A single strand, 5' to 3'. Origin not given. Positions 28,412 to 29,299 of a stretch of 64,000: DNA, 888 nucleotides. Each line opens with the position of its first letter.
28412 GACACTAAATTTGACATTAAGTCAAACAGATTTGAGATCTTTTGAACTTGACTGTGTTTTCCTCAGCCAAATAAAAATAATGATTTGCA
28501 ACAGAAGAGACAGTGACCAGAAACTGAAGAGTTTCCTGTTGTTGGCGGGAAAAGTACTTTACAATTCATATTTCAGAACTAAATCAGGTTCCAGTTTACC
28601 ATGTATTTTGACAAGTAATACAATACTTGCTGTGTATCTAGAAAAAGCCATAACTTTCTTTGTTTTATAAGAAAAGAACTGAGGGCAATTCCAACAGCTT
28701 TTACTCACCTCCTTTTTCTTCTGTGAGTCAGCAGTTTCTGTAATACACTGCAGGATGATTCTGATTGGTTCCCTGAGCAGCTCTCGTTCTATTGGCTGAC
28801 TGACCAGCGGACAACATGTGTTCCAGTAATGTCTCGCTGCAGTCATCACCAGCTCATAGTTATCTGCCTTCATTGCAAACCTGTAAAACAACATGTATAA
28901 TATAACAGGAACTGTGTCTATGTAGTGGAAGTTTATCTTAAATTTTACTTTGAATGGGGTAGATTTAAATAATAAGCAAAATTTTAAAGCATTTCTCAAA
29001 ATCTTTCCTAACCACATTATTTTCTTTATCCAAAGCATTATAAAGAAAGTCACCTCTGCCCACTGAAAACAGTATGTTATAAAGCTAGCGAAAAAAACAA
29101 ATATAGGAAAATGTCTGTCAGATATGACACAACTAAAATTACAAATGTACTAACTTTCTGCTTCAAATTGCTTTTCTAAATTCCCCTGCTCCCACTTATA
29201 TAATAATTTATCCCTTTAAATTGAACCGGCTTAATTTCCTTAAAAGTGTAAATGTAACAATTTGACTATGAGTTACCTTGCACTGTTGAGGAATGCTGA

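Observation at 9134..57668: At least 11 tandem-repeat-carrying non-autonomous elements, Helentron/Helitron-like, with a shared terminal architecture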

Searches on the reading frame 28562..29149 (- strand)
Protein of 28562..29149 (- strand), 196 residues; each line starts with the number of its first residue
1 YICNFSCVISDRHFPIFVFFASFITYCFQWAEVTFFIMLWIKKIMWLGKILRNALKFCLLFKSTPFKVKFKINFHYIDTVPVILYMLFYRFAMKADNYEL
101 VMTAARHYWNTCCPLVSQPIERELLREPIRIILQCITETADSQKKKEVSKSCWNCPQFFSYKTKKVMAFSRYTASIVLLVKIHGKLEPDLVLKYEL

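Call 70: search_protein_families(library=pfam, proteins=[window:28562-29149:-], max_evalue=0.01)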
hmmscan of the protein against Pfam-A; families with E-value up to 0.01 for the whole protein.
window:28562-29149:- (196 aa): 1 family
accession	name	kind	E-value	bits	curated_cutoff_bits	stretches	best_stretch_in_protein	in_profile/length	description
PF08196.16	UL2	-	0.0069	16.8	25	0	11-55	14-58/59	UL2 protein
